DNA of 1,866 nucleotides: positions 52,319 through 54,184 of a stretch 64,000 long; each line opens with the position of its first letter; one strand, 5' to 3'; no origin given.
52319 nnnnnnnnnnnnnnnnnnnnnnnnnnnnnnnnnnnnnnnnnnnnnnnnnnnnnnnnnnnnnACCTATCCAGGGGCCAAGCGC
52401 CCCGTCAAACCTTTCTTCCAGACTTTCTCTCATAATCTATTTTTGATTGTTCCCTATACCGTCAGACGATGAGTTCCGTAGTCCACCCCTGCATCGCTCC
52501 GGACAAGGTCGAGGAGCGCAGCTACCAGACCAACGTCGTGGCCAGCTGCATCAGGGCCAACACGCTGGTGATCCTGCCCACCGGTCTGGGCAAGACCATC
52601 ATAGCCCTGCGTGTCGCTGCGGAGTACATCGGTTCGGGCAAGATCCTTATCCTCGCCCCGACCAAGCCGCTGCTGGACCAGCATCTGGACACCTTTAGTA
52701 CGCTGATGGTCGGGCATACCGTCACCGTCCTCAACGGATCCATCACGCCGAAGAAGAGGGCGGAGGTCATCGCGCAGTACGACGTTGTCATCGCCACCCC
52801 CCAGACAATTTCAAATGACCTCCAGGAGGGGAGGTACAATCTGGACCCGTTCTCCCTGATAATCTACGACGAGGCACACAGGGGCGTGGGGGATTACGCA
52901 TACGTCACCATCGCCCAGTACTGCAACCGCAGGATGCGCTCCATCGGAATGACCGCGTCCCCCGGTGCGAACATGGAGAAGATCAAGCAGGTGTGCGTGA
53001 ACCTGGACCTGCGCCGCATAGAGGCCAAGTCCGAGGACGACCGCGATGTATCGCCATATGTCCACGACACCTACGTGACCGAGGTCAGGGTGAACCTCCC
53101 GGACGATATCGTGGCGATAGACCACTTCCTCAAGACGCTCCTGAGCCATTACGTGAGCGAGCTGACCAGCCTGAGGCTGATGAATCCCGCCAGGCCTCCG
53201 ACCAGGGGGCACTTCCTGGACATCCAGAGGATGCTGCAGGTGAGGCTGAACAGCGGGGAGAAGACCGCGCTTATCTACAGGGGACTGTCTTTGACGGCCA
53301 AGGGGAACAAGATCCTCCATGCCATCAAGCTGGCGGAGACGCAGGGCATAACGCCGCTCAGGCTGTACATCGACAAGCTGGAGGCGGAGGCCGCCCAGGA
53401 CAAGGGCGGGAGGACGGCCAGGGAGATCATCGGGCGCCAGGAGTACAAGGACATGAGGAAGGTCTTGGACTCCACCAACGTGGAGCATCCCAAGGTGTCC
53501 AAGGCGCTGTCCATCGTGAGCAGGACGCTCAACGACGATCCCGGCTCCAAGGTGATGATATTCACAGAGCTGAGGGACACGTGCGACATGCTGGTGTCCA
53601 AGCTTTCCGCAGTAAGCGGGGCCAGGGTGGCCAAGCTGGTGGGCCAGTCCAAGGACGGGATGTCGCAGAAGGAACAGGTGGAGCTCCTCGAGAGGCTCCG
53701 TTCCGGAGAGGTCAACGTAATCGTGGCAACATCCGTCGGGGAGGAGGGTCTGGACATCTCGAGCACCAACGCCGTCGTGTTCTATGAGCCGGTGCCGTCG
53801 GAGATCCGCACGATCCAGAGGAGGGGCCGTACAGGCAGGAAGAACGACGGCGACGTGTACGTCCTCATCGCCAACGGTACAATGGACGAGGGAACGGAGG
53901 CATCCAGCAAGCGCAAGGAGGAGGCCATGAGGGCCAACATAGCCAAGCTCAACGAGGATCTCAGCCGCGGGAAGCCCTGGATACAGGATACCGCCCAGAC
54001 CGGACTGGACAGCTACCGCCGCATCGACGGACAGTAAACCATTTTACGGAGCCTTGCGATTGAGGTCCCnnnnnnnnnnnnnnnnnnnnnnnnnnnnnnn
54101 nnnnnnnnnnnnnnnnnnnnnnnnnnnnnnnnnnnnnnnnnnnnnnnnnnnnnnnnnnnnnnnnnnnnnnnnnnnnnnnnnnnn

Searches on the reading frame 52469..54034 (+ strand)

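Call 42: search_protein_families(library=pfam, proteins=[window:52469-54034:+])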
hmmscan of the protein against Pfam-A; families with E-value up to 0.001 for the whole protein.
window:52469-54034:+ (522 aa): 5 families
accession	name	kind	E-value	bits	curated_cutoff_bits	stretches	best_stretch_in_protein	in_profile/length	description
PF00271.37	Helicase_C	-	1.6e-26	93.1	23.5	1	348-458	4-109/110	Helicase conserved C-terminal domain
PF00270.35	DEAD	-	3.1e-23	82.8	26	1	18-171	2-166/167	DEAD/DEAH box helicase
PF04851.21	ResIII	-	5.6e-23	82.1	22.5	1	14-165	2-162/164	Type III restriction enzyme, res subunit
PF21210.2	RNA_helicase_helical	-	4.2e-10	40.1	27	1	244-327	24-104/108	Putative ATP-dependent RNA helicase, helical bundle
PF22590.2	Cas3-like_C_2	-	0.00013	22.6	27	1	398-459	43-105/106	CRISPR-associated nuclease/helicase Cas3, C-terminal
